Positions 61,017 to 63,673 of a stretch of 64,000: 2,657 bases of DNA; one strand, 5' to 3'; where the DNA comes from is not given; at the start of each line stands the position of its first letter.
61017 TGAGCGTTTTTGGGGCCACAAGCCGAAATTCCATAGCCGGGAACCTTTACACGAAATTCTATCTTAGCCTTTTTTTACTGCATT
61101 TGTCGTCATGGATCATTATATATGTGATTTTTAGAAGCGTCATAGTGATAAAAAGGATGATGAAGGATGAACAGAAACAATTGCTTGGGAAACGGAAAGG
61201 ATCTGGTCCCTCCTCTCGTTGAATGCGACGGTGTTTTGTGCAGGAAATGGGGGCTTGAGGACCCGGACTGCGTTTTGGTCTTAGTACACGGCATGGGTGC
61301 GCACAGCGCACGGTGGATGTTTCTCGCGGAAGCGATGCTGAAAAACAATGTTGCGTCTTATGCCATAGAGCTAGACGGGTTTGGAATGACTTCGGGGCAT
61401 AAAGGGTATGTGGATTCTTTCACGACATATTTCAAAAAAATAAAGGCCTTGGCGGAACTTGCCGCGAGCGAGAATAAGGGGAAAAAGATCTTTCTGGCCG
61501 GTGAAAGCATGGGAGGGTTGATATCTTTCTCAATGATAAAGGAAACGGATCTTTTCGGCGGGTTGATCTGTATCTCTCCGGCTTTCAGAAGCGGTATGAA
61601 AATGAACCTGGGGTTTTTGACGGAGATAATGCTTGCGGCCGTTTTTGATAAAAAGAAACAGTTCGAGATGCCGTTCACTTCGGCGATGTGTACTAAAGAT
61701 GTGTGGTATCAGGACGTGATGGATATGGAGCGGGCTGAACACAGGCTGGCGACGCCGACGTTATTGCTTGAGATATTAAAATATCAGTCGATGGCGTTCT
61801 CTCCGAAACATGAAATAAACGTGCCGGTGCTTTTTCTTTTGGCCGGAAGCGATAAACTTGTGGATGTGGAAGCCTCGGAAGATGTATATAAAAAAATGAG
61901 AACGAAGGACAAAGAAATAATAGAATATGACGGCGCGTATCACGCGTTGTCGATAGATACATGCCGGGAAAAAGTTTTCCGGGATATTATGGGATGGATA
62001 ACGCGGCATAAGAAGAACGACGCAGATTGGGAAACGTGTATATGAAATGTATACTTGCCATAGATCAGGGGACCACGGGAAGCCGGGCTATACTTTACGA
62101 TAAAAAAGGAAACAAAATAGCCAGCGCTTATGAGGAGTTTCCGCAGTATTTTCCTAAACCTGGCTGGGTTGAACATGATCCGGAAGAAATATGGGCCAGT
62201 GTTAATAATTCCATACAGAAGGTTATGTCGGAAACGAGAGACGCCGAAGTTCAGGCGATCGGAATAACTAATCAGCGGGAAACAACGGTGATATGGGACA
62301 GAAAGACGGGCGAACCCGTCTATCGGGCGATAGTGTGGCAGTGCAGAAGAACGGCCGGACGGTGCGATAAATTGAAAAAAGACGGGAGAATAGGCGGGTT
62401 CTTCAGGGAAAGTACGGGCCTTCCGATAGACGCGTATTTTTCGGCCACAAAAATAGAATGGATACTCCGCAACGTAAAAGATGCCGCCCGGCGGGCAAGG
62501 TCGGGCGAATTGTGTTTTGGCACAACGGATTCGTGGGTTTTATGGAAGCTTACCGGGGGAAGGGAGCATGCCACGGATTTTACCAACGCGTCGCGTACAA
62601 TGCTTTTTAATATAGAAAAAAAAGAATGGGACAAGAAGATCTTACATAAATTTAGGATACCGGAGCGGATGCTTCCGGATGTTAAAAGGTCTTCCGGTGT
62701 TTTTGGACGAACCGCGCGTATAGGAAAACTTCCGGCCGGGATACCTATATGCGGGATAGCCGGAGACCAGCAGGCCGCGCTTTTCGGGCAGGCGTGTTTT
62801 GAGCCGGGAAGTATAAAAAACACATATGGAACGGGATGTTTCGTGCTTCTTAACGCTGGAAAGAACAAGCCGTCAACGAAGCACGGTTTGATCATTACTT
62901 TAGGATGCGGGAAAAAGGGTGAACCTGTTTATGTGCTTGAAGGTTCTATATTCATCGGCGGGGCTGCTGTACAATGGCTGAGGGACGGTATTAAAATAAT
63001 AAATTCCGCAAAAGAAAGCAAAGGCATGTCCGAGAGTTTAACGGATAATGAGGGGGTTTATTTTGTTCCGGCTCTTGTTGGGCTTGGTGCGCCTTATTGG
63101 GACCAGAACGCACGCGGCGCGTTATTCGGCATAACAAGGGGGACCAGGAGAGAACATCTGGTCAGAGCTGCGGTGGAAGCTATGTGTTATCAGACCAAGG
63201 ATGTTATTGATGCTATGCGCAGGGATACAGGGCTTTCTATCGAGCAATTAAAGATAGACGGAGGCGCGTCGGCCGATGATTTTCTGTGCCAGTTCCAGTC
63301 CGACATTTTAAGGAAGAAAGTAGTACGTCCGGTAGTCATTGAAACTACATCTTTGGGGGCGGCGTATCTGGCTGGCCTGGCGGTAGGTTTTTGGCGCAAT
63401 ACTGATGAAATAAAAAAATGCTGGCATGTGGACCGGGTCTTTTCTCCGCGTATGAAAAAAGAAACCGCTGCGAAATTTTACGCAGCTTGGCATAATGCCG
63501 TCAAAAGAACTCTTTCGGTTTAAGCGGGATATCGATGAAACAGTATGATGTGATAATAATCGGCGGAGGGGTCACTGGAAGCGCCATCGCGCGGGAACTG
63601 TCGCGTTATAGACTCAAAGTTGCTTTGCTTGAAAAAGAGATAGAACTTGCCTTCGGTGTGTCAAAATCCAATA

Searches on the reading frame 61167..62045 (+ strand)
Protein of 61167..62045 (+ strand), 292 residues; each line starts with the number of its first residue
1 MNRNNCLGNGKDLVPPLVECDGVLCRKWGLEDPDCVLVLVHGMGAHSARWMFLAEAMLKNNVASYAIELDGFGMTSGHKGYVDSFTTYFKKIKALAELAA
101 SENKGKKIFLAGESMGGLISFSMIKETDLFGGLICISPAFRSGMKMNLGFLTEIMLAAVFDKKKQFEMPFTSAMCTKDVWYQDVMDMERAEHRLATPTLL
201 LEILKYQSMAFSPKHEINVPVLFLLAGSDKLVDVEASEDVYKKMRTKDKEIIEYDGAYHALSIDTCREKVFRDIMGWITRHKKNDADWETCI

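Call 70: search_protein_families(library=pfam, proteins=[window:61167-62045:+])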
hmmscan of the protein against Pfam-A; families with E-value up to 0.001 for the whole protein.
window:61167-62045:+ (292 aa): 8 families
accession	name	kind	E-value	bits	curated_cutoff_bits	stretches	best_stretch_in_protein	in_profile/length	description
PF12146.15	Hydrolase_4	-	6.9e-46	156.9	27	1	32-264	2-237/239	Serine aminopeptidase, S33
PF12697.13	Abhydrolase_6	-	1.2e-11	46.1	26.3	1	37-263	1-208/217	Alpha/beta hydrolase family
PF00561.26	Abhydrolase_1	-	4e-10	40.2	25.8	1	36-263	2-242/245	alpha/beta hydrolase fold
PF01738.24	DLH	-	2.7e-06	27.6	21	1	214-262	139-189/217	Dienelactone hydrolase family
PF00326.27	Peptidase_S9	-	5.7e-06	26.4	22.6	0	171-283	94-211/213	Prolyl oligopeptidase family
PF20408.4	Abhydrolase_11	-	8.4e-05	22.8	27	1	35-136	3-105/193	Alpha/beta hydrolase domain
PF05057.20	DUF676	-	0.00039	20.4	20.3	1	33-125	4-97/217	Putative serine esterase (DUF676)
PF02450.21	LCAT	-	0.00093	19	21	0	87-126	103-141/392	Lecithin:cholesterol acyltransferase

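Call 90: find_encoding_contigs(protein=window:61167-62045:+, flank=10000, max_places=3)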
Protein window:61167-62045:+ (292 aa): 9 contigs read that carry it; 3 places shown.
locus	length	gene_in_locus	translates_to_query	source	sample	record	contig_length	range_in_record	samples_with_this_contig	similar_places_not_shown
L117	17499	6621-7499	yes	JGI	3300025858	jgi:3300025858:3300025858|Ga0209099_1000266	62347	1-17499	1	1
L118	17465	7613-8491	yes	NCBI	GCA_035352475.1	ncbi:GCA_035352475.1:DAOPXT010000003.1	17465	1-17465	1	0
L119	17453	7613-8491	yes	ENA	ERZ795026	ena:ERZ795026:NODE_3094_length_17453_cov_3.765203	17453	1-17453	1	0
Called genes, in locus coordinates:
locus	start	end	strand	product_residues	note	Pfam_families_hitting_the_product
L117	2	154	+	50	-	?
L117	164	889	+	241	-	PF00005:ABC_tran, PF13304:AAA_21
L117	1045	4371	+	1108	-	-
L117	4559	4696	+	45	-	-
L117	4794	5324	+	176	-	PF00059:Lectin_C (weak), PF07589:PEP_exosort_dom (weak)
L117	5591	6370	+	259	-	PF00258:Flavodoxin_1 (weak), PF12724:Flavodoxin_5, PF14697:Fer4_21 (faint), PF13237:Fer4_10 (faint), PF12838:Fer4_7 (faint), PF00037:Fer4 (faint), PF13484:Fer4_16 (faint), PF13187:Fer4_9 (weak)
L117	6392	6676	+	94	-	-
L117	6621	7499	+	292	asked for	PF00326:Peptidase_S9 (faint), PF00561:Abhydrolase_1, PF12146:Hydrolase_4, PF12697:Abhydrolase_6, PF01738:DLH (faint)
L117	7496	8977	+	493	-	PF00370:FGGY_N, PF02782:FGGY_C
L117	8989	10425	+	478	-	PF01266:DAO, PF03486:HI0933_like (faint), PF07992:Pyr_redox_2 (faint), PF13738:Pyr_redox_3 (weak), PF04324:Fer2_BFD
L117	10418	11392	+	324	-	PF00070:Pyr_redox (faint), PF00890:FAD_binding_2 (weak), PF03486:HI0933_like (faint), PF07992:Pyr_redox_2, PF12831:FAD_oxidored, PF13450:NAD_binding_8 (weak), PF13738:Pyr_redox_3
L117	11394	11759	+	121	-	PF07892:DUF1667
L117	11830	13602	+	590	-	PF08497:Radical_SAM_N, PF04055:Radical_SAM (weak), PF11842:DUF3362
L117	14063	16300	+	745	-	-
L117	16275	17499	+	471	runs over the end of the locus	PF13487:HD_5, PF01966:HD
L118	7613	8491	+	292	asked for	PF00326:Peptidase_S9 (faint), PF00561:Abhydrolase_1, PF12146:Hydrolase_4, PF12697:Abhydrolase_6, PF01738:DLH (faint)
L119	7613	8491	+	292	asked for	PF00326:Peptidase_S9 (faint), PF00561:Abhydrolase_1, PF12146:Hydrolase_4, PF12697:Abhydrolase_6, PF01738:DLH (faint)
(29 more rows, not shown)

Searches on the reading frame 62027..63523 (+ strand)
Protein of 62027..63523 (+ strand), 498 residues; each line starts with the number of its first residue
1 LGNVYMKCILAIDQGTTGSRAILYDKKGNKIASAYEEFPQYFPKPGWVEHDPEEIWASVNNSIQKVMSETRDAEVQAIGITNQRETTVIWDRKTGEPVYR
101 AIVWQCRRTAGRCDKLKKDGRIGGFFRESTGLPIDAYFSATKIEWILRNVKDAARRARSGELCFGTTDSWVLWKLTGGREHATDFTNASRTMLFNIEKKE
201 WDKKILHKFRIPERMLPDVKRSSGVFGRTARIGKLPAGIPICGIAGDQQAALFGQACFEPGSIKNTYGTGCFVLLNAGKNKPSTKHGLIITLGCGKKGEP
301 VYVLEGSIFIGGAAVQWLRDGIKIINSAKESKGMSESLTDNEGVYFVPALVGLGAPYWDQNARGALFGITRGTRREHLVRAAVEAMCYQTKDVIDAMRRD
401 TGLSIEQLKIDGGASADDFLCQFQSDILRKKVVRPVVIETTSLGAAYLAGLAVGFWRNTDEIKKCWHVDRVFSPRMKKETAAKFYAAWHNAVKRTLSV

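Call 70: search_protein_families(library=pfam, proteins=[window:62027-63523:+])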
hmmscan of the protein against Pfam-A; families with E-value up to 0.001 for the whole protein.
window:62027-63523:+ (498 aa): 2 families
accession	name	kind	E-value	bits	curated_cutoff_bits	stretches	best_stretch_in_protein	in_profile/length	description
PF00370.27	FGGY_N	-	8.2e-80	268.4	28.8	1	9-254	2-245/245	FGGY family of carbohydrate kinases, N-terminal domain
PF02782.22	FGGY_C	-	4.5e-41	141.2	27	1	265-452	3-197/198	FGGY family of carbohydrate kinases, C-terminal domain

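Call 88: find_encoding_contigs(protein=window:62027-63523:+, flank=10000, max_places=3)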
Protein window:62027-63523:+ (498 aa): no gene with exactly this product is on record in the collection.
